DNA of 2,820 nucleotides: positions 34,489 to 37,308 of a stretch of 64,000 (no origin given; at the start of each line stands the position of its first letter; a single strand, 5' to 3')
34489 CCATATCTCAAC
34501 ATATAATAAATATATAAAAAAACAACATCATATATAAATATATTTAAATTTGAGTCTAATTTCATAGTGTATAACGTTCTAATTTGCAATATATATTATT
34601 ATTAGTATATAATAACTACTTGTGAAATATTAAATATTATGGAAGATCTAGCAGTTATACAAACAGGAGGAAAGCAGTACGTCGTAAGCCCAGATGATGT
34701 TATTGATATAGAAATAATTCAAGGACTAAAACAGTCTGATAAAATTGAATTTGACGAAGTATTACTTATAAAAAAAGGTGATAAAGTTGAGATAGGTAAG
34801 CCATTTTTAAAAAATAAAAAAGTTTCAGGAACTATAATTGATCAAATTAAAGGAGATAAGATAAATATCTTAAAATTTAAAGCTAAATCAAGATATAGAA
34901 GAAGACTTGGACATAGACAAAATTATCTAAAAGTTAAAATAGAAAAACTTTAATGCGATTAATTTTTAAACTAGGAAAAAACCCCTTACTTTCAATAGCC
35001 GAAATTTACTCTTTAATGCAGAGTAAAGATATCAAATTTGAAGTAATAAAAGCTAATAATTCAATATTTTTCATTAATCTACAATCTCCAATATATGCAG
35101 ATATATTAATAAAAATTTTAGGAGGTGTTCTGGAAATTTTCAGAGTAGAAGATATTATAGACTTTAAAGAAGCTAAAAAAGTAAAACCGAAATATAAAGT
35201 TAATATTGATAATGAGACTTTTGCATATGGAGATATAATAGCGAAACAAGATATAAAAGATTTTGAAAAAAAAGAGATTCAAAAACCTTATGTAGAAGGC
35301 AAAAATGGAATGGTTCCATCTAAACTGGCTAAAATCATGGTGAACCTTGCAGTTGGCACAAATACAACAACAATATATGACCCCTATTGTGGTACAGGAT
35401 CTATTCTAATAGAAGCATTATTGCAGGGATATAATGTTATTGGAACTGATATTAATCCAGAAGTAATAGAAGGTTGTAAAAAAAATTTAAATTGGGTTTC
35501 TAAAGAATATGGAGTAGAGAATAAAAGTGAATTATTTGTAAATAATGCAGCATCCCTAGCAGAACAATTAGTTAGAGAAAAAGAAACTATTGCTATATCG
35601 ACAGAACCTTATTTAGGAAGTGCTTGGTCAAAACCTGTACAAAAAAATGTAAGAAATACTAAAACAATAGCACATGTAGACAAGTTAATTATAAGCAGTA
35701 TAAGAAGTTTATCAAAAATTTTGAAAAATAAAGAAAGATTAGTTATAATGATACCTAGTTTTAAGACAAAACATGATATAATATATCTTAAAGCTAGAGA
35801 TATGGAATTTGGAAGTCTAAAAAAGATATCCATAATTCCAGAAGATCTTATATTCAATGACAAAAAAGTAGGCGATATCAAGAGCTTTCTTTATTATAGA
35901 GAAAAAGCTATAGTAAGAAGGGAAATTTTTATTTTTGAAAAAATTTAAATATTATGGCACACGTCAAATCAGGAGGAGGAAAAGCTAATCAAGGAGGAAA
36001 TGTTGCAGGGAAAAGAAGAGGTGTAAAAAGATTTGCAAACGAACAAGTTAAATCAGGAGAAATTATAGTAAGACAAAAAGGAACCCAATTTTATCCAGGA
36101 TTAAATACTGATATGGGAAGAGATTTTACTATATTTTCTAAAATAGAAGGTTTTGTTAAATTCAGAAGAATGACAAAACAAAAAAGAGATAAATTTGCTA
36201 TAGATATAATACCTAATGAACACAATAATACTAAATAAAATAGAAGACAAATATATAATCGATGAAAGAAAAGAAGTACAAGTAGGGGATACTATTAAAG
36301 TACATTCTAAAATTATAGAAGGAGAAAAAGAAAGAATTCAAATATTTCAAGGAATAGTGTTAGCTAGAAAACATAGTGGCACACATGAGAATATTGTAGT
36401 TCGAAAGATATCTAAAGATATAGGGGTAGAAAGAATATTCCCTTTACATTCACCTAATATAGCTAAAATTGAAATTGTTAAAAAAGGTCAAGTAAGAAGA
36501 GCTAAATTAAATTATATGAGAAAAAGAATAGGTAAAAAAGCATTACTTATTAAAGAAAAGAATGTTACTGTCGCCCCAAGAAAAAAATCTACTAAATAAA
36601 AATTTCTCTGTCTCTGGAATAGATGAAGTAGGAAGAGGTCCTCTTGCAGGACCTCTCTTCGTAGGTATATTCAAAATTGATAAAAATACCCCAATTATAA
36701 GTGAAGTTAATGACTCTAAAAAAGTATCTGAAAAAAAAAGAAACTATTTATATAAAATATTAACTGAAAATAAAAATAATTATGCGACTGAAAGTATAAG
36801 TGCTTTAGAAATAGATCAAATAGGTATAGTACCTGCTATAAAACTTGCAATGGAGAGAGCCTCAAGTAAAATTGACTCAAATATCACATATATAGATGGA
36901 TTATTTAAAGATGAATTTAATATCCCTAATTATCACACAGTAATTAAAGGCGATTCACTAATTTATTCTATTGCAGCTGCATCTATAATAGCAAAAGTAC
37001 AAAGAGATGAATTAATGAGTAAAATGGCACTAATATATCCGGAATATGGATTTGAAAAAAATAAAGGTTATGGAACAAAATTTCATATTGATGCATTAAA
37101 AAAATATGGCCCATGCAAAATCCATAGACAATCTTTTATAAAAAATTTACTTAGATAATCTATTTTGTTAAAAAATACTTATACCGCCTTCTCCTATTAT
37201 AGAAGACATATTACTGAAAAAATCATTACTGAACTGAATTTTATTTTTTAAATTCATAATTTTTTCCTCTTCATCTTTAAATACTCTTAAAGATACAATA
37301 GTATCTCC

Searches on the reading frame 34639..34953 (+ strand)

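Call 67: search_protein_families(library=pfam, proteins=[window:34639-34953:+], max_evalue=0.00001)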
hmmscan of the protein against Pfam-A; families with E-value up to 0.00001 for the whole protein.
window:34639-34953:+ (104 aa): 1 family
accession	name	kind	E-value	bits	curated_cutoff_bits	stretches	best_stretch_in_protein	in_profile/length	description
PF00829.26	Ribosomal_L21p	-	1.2e-30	106.1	27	1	5-103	3-98/99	Ribosomal prokaryotic L21 protein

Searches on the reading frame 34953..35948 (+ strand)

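Call 67: search_protein_families(library=pfam, proteins=[window:34953-35948:+], max_evalue=0.00001)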
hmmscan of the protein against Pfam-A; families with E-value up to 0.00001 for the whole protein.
window:34953-35948:+ (331 aa): 2 families
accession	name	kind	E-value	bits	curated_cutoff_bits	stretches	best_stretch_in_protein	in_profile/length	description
PF01170.24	UPF0020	-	2e-14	54.2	22.3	1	118-228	9-139/197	RMKL-like, methyltransferase domain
PF01555.25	N6_N4_Mtase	-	1.8e-07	31.7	26.7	1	92-174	140-218/221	DNA methylase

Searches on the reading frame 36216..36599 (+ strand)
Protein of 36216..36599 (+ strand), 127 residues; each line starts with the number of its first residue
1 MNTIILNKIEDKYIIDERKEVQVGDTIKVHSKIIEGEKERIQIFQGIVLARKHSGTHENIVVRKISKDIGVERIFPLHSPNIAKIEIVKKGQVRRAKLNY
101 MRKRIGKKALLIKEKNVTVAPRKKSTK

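Call 67: search_protein_families(library=pfam, proteins=[window:36216-36599:+], max_evalue=0.00001)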
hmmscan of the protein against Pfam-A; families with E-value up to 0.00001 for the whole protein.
window:36216-36599:+ (127 aa): 1 family
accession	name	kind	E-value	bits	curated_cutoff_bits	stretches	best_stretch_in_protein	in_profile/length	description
PF01245.26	Ribosomal_L19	-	8.5e-41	138.8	22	1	5-114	2-110/111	Ribosomal protein L19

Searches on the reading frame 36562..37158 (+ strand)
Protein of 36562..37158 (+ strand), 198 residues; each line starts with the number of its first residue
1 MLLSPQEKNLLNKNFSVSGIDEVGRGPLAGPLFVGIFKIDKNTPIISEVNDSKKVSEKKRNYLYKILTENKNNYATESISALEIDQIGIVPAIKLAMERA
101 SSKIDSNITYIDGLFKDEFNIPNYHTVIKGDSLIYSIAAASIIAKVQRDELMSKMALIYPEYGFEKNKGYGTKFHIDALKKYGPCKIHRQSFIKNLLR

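Call 67: search_protein_families(library=pfam, proteins=[window:36562-37158:+], max_evalue=0.00001)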
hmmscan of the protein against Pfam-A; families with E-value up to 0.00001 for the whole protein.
window:36562-37158:+ (198 aa): 1 family
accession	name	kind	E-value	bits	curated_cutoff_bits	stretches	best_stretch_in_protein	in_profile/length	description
PF01351.25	RNase_HII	-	7.9e-33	114.5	25.8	1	19-193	2-197/199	Ribonuclease HII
